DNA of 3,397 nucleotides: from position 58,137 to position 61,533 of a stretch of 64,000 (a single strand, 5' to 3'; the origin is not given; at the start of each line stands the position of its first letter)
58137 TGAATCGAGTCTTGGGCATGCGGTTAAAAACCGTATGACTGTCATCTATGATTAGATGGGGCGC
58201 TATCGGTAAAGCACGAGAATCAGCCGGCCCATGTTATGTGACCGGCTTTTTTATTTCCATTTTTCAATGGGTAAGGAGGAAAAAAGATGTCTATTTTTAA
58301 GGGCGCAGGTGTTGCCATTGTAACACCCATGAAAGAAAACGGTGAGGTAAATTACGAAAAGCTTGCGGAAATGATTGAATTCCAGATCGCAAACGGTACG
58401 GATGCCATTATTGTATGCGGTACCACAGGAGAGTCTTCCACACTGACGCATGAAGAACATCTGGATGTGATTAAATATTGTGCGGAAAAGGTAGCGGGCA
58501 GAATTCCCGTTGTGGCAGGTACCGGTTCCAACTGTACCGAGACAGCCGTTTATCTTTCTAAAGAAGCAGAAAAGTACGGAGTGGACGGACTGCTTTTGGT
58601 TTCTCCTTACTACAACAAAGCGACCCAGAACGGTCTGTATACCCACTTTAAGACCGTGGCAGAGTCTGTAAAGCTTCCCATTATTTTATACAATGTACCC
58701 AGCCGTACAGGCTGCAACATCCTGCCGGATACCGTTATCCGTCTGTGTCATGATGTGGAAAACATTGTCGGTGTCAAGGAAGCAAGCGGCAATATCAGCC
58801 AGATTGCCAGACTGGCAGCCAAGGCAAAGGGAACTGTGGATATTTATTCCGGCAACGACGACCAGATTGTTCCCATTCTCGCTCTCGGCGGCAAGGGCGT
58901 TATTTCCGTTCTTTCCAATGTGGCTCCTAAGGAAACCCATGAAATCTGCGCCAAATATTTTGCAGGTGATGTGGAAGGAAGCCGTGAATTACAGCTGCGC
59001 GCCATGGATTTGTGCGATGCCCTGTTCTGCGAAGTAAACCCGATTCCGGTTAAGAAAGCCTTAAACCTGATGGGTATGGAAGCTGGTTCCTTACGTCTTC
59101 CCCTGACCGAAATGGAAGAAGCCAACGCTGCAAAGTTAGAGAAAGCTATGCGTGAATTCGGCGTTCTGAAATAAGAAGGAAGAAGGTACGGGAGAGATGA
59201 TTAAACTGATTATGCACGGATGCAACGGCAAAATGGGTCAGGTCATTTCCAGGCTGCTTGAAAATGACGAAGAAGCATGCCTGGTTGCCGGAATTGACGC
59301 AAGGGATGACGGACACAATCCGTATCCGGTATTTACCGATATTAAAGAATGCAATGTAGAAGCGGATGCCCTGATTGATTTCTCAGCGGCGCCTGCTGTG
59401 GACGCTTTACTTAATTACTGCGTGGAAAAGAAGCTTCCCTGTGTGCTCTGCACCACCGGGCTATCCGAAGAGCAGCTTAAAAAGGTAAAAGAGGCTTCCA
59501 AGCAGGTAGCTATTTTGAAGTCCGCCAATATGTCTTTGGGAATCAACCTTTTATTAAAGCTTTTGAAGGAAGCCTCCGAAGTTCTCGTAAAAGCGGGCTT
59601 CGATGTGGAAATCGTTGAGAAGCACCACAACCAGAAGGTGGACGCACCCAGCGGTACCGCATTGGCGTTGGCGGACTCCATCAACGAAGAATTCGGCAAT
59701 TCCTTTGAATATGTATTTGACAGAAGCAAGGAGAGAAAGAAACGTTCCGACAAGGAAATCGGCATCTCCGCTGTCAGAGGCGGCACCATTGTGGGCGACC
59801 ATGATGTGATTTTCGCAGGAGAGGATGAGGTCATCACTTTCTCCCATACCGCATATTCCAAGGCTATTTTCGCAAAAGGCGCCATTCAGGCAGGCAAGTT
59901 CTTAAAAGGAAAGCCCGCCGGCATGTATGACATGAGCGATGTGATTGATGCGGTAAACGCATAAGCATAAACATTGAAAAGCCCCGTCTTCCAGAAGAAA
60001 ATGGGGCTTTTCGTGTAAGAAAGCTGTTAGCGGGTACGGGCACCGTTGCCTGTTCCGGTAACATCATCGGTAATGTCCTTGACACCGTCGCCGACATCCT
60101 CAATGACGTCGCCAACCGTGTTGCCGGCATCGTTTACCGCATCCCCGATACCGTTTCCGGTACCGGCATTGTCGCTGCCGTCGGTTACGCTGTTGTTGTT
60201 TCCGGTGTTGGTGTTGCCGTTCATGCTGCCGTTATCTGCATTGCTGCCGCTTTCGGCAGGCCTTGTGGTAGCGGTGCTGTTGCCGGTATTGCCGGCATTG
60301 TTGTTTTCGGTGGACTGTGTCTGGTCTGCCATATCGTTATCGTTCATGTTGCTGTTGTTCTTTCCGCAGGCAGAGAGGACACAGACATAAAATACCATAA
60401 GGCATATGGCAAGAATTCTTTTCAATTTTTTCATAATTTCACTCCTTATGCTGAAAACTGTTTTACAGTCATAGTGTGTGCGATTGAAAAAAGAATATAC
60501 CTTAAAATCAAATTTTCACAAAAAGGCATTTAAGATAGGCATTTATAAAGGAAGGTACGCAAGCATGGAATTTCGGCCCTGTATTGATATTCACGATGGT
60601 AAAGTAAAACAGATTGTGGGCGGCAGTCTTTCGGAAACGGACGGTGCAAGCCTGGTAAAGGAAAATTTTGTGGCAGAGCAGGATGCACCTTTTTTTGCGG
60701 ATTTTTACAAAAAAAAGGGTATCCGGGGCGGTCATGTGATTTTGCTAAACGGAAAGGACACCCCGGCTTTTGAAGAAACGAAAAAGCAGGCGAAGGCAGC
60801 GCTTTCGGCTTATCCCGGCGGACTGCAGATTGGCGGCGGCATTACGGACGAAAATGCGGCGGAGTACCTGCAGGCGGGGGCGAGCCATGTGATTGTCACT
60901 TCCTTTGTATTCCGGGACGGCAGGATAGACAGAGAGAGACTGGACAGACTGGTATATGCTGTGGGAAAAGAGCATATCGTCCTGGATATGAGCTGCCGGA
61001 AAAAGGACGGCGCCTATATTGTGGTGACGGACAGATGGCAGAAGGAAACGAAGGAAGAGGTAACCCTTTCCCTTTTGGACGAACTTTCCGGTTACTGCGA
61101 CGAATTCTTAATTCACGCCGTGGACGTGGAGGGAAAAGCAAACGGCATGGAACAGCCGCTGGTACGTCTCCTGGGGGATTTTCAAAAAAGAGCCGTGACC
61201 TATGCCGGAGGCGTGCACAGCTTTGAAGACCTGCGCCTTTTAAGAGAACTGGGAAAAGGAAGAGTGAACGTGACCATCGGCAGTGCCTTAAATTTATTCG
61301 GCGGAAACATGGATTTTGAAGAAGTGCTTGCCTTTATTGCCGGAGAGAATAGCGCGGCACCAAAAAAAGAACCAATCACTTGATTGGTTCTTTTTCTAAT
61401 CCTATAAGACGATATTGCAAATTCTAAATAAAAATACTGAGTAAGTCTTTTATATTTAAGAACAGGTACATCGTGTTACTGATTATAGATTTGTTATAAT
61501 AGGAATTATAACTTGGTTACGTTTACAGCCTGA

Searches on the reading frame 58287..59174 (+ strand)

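Call 71: search_protein_families(library=pfam, proteins=[window:58287-59174:+], max_evalue=0.0001)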
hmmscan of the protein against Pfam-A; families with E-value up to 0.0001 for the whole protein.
window:58287-59174:+ (295 aa): 1 family
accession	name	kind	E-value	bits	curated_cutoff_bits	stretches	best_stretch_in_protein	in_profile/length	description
PF00701.28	DHDPS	-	2.6e-98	328.8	22.1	1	4-289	2-287/289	Dihydrodipicolinate synthetase family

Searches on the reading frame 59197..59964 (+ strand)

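Call 71: search_protein_families(library=pfam, proteins=[window:59197-59964:+], max_evalue=0.0001)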
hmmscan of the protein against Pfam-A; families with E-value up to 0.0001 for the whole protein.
window:59197-59964:+ (255 aa): 2 families
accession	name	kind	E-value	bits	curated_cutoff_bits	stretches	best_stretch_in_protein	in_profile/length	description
PF05173.19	DapB_C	-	3.6e-46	156.6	27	1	115-250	1-121/121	Dihydrodipicolinate reductase, C-terminus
PF01113.26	DapB_N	-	4.7e-29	101.4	25.6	1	2-112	1-124/124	Dihydrodipicolinate reductase, N-terminus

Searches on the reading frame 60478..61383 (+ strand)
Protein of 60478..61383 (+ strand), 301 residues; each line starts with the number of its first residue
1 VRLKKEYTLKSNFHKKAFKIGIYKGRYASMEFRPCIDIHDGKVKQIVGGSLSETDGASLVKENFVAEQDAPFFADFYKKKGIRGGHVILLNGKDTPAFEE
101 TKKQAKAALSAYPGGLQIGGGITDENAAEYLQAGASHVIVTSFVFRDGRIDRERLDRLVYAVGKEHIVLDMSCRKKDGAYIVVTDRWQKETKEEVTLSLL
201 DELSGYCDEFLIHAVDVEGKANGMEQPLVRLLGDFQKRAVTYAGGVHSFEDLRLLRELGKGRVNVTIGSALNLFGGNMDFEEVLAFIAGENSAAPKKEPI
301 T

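Call 71: search_protein_families(library=pfam, proteins=[window:60478-61383:+], max_evalue=0.0001)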
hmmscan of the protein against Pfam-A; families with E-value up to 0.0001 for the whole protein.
window:60478-61383:+ (301 aa): 1 family
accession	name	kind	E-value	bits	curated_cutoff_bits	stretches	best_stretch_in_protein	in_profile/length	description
PF00977.27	His_biosynth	-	1.8e-27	96.7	23.6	1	34-271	4-222/228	Histidine biosynthesis protein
